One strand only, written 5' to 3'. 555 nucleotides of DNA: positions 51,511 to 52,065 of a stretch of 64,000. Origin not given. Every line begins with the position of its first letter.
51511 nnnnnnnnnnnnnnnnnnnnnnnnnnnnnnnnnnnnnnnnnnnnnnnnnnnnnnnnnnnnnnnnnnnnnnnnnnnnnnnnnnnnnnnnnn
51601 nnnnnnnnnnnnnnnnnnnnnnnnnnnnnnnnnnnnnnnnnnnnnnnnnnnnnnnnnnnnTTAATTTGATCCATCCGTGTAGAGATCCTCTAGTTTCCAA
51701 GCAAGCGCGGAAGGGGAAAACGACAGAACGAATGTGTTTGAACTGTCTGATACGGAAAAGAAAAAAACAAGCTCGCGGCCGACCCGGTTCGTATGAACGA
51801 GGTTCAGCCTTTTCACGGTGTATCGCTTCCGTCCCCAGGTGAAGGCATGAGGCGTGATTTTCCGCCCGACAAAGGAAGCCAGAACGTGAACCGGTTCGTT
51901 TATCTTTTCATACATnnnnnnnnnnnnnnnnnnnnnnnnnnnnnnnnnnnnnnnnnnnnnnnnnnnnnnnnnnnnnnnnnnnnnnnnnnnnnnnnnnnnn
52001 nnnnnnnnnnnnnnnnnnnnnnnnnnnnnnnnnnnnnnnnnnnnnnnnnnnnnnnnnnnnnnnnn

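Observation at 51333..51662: Promoter-to-terminator ~300-nt hairpin-rich transcript unit (candidate novel sRNA) inside the GC-rich segment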

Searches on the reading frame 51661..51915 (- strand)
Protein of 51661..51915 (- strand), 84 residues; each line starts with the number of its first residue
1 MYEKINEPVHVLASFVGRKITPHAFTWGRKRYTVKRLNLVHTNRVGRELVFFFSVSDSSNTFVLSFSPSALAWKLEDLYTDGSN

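Call 27: find_related_loci(query=A2, collection=genome_contigs, flank=4000)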
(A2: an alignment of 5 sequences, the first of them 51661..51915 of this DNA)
Query A2 (84 aa) in genome_contigs; peptide patterns used: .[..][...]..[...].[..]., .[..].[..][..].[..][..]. (x = any residue, [..] = any of these).
102 stretches matched a pattern; 5 encode a relative of the query (tblastn E <= 1e-3); 5 distinct loci.
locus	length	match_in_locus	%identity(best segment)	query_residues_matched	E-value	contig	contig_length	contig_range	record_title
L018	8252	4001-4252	100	1-84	4e-55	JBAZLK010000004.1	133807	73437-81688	MAG: Patescibacteria group bacterium isolate SO_2017_LW4_167 scaffold_410_c1_LW137-91_2017, whole genome shotgun sequenc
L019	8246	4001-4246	65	1-82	2e-39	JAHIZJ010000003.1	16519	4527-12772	MAG: Patescibacteria group bacterium isolate Modern_marine.mb.172 Modern_marine.mb.172_k141_51279, whole genome shotgun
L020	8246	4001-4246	63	1-82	1e-37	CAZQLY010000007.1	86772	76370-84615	MAG TPA_asm: uncultured Gammaproteobacteria bacterium isolate SRP141376_co4_153 genome assembly, contig: NODE_428_length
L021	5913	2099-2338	63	2-81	3e-36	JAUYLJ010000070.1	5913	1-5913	MAG: bacterium isolate C24_metabat.bin.3 C24_k141_283166, whole genome shotgun sequence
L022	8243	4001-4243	65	2-82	5e-39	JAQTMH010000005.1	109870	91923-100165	MAG: Patescibacteria group bacterium isolate STA_36 NODE_355_length_109870_cov_5.280027_Sandtown_A, whole genome shotgun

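Call 28: search_protein_families(library=pfam, proteins=[window:51661-51915:-], max_evalue=1)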
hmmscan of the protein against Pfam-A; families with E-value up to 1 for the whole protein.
window:51661-51915:- (84 aa): 0 families

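Call 29: find_related_loci(query=A2, collection=metagenome_contigs, flank=4000)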
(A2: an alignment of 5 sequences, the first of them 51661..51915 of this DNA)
Query A2 (84 aa) in metagenome_contigs; peptide patterns used: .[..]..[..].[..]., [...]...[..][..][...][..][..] (x = any residue, [..] = any of these).
242 stretches matched a pattern; 5 encode a relative of the query (tblastn E <= 1e-3); 5 distinct loci.
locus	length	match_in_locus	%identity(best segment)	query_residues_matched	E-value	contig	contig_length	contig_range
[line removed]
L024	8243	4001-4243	67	2-82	6e-39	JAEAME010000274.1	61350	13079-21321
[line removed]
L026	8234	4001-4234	47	1-78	4e-25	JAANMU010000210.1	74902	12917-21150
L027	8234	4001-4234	47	1-78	4e-25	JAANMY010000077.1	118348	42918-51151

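Call 53: search_protein_families(library=ncbifam, proteins=[window:51661-51915:-], max_evalue=1)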
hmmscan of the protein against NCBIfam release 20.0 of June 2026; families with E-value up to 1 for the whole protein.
window:51661-51915:- (84 aa): 1 family
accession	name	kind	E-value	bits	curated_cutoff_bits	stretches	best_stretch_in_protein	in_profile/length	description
NF038213.1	SDR_TniO_fam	equivalog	0.2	11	300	1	9-38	141-170/249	SDR family oxidoreductase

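Call 59: find_homologous_proteins(query=A2, max_evalue=0.001)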
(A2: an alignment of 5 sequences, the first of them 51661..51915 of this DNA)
Query A2 (5 sequences) (84 aa, profile of the alignment): 57 proteins with E <= 0.001 among 121 candidates.
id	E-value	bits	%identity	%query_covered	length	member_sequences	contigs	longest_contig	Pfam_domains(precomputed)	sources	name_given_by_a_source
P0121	1.8e-47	177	67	96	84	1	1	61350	-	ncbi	-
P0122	2.3e-47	177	63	98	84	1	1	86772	-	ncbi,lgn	-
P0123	3.1e-45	170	63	96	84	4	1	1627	-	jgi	-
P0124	3.9e-44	167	55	95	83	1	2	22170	-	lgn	-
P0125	2.5e-43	164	100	100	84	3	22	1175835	-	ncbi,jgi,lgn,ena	ncbi:MAG: hypothetical protein WC497_03875 [Patescibacteria group bacterium]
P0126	2.7e-40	154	63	95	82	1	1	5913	-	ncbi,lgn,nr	ncbi:MAG: hypothetical protein Q8Q20_05970 [bacterium]|nr:hypothetical protein [bacterium]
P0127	2.6e-38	148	57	98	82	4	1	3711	-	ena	-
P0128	9.9e-38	146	72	94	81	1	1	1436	-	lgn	-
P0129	5.8e-32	128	56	96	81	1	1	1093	-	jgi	jgi:hypothetical protein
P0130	9.8e-27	111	50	98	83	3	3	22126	-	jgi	jgi:hypothetical protein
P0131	7.0e-26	108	49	98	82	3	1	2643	-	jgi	-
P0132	7.4e-26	108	48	95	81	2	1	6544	-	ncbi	-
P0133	9.5e-26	108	48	98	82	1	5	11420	-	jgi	jgi:hypothetical protein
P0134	1.9e-25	107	54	95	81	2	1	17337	-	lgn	-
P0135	3.7e-25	106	51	95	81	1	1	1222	-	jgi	jgi:hypothetical protein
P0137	6.2e-25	105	49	95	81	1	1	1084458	-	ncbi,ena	-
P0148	5.0e-24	102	46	98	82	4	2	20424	-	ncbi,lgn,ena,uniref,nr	ncbi:hypothetical protein A3H09_01640 [Candidatus Falkowbacteria bacterium RIFCSPLOWO2_12_FULL_45_13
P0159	3.3e-22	96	47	96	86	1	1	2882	PF20114.5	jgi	jgi:hypothetical protein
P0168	1.9e-19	87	39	92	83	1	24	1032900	-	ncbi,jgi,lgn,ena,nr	ncbi:MAG: hypothetical protein KC582_04150 [Candidatus Magasanikbacteria bacterium]|nr:hypothetical 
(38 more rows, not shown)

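Call 60: find_encoding_contigs(protein=P0128, flank=5000, max_places=3)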
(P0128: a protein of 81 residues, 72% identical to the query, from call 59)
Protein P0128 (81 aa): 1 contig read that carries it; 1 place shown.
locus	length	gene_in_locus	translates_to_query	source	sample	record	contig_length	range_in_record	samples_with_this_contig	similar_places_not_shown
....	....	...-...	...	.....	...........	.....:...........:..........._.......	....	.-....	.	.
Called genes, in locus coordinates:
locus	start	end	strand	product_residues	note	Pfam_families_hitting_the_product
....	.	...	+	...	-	?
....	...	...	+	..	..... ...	-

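Call 61: find_encoding_contigs(protein=P0127, flank=5000, max_places=3)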
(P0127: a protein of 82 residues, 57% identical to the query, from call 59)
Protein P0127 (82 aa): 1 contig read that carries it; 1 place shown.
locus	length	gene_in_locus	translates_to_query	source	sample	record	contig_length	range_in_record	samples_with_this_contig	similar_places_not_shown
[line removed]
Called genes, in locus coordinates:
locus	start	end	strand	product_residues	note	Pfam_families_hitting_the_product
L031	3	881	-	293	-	?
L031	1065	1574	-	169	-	-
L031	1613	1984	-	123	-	-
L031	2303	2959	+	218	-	PF01726:LexA_DNA_bind, PF13730:HTH_36 (weak), PF00717:Peptidase_S24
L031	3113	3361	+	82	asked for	-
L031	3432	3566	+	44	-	-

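Call 62: find_encoding_contigs(protein=P0123, flank=5000, max_places=3)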
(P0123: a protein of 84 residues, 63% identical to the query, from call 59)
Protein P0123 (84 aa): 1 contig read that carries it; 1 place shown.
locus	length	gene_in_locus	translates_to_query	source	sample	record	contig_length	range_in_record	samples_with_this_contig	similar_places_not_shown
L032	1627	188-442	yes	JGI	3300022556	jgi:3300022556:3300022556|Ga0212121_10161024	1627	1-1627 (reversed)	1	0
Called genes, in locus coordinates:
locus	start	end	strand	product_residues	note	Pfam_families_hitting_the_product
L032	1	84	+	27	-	?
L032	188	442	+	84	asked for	-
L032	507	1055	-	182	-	-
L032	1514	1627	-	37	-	?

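Call 69: find_encoding_contigs(protein=P0137, flank=4000, max_places=1)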
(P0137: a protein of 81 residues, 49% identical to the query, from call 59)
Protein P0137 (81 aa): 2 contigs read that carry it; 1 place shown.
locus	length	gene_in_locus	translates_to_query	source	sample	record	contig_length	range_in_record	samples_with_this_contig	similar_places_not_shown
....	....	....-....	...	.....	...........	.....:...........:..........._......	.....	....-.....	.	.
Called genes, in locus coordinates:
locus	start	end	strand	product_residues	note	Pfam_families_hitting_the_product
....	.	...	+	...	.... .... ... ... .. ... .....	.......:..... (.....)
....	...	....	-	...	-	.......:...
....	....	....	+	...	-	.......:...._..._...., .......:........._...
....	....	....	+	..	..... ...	-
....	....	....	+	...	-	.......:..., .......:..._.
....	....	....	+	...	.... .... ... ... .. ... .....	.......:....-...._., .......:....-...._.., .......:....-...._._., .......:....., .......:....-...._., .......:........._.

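Call 70: find_encoding_contigs(protein=P0130, flank=4000, max_places=2)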
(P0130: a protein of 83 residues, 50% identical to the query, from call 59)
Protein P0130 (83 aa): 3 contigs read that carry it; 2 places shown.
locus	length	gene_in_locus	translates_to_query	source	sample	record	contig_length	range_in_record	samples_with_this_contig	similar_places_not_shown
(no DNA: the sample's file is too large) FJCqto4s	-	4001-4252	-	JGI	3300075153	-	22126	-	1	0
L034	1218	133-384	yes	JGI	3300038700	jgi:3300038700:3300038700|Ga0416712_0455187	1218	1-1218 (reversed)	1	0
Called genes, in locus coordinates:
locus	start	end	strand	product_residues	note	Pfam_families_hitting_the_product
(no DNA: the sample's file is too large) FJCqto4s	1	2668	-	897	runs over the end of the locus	PF00932:LTD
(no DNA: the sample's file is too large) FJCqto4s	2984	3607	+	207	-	PF01726:LexA_DNA_bind, PF00717:Peptidase_S24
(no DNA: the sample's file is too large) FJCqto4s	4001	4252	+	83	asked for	-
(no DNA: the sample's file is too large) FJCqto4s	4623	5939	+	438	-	PF00817:IMS, PF11799:IMS_C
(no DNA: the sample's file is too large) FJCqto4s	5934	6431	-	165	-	-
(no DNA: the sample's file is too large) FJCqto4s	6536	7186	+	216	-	PF00702:Hydrolase, PF13419:HAD_2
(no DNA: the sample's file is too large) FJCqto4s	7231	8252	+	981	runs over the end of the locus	?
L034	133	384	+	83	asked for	-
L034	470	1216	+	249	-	?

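Call 71: search_protein_families(library=pfam, proteins=[P0159, P0137, P0168, P0148, P0125], max_evalue=10)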
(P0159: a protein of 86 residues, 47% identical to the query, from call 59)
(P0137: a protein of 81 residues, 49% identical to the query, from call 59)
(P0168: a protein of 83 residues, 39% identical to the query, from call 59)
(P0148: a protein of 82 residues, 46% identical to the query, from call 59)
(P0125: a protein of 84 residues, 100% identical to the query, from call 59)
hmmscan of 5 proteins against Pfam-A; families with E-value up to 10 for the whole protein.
P0159 (86 aa): 3 families
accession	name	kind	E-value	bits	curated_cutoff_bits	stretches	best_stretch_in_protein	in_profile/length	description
PF20114.4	DUF6504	-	2.9e-08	34.3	24.2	1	4-85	5-83/103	Domain of unknown function (DUF6504)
PF00028.23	Cadherin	-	0.075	13.9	28.8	1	37-77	14-55/93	Cadherin domain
PF11904.13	ANKRD13_C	-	0.089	12.6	25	1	30-53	104-127/332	ANKRD13 C-terminal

P0137 (81 aa): 2 families
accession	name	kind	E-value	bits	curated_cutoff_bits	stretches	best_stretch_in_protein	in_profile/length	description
PF19039.6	ASK_PH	-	0.015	16.1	27.8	1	21-75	45-95/103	ASK kinase PH domain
PF20114.4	DUF6504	-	0.022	15.4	24.2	1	5-48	6-53/103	Domain of unknown function (DUF6504)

P0168 (83 aa): 1 family
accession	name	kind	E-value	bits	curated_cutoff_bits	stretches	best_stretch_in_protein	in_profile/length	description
PF16115.10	DUF4831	-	0.25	10.8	27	1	10-73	14-78/318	Domain of unknown function (DUF4831)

P0148 (82 aa): 1 family
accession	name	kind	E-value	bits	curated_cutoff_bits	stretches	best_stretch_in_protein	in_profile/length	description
PF20114.4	DUF6504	-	0.00014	22.5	24.2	1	4-46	5-51/103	Domain of unknown function (DUF6504)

P0125 (84 aa): 0 families
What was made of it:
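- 51661..51915 (-): orf84: a conserved 84-aa DUF6504-like gene, convergent with U2. Homologue P0159 passes the Pfam DUF6504 cut-off (call 71).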

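Call 82: predict_structure(alignment_id=A4)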
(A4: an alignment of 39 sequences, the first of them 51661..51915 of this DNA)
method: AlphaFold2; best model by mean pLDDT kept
length: 84 residues; sequences in the alignment: 39
mean_pLDDT: 93.4   pTM: 0.83
mean pLDDT of the five models: 93.4, 92.7, 92.0, 91.6, 91.5
residues with pLDDT >= 90: 72; 70-90: 9; 50-70: 2; < 50: 1
segments of 3 or more residues with pLDDT < 50: none
pLDDT, mean of each block of 10 residues (from residue 1): 95 95 96 97 92 94 96 96 60
secondary structure, 60 per line:
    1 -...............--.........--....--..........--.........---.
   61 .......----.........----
elements in order: E2-16 E19-27 E30-33 E36-45 E48-56 E60-67 E72-80
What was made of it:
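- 51661..51915 (-): The AlphaFold2 model is all-beta with pLDDT 93 (call 82).
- On Type I toxin-antitoxin (convergent RatA/SR4 type): orf84 is an 84-aa all-beta soluble DUF6504-like protein (calls 71, 82).
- Closest known: Convergent cis-antisense RNAs overlapping mRNA 3' ends. Different: The partner orf84 is a soluble all-beta DUF6504-like protein, not a small hydrophobic toxin (call 82).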

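Call 84: fold_search(model_id=the predicted structure, library=pdb)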
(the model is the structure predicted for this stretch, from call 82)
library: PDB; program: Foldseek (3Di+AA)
matches with E <= 10: 713; with E <= 0.001: 0
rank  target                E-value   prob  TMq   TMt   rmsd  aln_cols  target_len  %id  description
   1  1lfo                  1.8e-01  0.23  0.25  0.18  12.8        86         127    9  LIVER FATTY ACID BINDING PROTEIN-OLEATE COMPLEX (released 1997-06-16)
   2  2hzs_A                2.7e-01  0.63  0.26  0.14   4.1        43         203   21  Structure of the Mediator head submodule Med8C/18/20 (released 2006-09-12)
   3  5kkx_A                2.7e-01  0.51  0.32  0.14  10.0        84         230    6  Crystal structure of a TbpB C-lobe mutant from Neisseria meningitidis M982 (released 2017-07-19)
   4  8wkh                  3.0e-01  0.30  0.33  0.23  12.4       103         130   10  Crystal structure of group 13 allergen from Blomia tropicalis (released 2023-11-22)
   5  9etg_B                3.0e-01  0.21  0.28  0.20  13.2        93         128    8  Crystal structure of recombinant chicken liver Bile Acid Binding Protein (cL-BABP) in complex with CA-M11 (released 2024-10-09)
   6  3b2k                  3.4e-01  0.15  0.24  0.17  13.6        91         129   14  Iodide derivative of human LFABP (released 2012-06-20)
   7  2hzm_G                3.6e-01  0.54  0.26  0.13   4.2        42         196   21  Structure of the Mediator head subcomplex Med18/20 (released 2006-09-12)
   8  3b2h                  3.6e-01  0.23  0.28  0.20  13.7        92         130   12  Iodide derivative of human LFABP at high resolution (released 2012-06-20)
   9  7o0j                  3.6e-01  0.20  0.27  0.19  13.9        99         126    7  High resolution structure of recombinant chichen liver Bile Acid Binding Protein (cL-BABP) (released 2021-05-12)
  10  4gwp_F                3.8e-01  0.44  0.26  0.13   4.1        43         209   21  Structure of the Mediator Head Module from S. cerevisiae (released 2012-10-31)
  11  5tph_B                3.8e-01  0.38  0.32  0.25   5.9        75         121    7  Crystal structure of a de novo designed protein homodimer with curved beta-sheet (released 2017-01-25)
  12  7ui9_t                4.2e-01  0.51  0.26  0.13   4.2        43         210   21  Core Mediator-PICearly (Copy A) (released 2023-02-15)
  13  5ljd                  4.5e-01  0.20  0.28  0.20  13.4        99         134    6  Crystal structure of holo human CRBP1/K40L mutant (released 2017-01-18)
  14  2ft9                  4.5e-01  0.16  0.28  0.20  13.9        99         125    6  Crystal structure of axolotl (Ambystoma mexicanum) liver bile acid-binding protein bound to cholic acid (released 2006-04-11)
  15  2hzs_C                4.7e-01  0.47  0.27  0.14   4.1        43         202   21  Structure of the Mediator head submodule Med8C/18/20 (released 2006-09-12)
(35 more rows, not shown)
